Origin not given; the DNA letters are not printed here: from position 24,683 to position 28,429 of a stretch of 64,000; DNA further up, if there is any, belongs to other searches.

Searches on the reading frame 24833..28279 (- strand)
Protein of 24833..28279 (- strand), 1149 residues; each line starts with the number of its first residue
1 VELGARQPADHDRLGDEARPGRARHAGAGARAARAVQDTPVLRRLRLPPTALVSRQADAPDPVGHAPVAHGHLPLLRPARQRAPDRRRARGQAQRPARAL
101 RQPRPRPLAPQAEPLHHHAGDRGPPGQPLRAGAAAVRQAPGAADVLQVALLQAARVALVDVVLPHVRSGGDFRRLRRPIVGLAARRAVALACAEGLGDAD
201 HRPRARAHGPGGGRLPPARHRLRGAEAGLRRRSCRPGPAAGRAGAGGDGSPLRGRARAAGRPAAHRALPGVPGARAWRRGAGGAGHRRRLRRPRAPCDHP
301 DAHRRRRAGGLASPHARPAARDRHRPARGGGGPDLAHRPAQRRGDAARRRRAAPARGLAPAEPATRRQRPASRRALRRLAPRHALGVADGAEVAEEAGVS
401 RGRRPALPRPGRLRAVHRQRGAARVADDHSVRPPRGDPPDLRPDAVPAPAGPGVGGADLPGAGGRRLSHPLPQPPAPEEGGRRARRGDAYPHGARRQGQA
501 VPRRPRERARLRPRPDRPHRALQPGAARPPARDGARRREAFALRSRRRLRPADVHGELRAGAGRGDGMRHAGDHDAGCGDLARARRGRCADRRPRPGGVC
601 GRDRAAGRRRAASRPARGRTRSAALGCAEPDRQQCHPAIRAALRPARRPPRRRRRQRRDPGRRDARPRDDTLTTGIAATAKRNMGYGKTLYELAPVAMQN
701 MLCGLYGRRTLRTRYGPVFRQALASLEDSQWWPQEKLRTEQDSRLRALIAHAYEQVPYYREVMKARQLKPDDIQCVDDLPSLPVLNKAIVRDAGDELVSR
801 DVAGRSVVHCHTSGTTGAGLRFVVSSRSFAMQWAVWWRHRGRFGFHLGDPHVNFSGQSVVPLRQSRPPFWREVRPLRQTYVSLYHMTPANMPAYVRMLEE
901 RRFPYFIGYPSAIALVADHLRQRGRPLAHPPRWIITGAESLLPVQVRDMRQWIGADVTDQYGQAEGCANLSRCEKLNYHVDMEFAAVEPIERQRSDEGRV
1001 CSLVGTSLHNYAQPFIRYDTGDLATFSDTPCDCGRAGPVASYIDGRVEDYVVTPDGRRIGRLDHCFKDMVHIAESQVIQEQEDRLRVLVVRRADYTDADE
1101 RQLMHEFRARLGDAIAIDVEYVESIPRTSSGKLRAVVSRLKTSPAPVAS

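Call 43: search_protein_families(library=pfam, proteins=[window:24833-28279:-], max_evalue=0.001)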
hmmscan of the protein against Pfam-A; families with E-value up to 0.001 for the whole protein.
window:24833-28279:- (1149 aa): 1 family
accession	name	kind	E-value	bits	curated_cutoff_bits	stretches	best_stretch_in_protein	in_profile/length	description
PF00501.34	AMP-binding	-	1.1e-06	28.2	29.9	1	741-971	90-329/384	AMP-binding enzyme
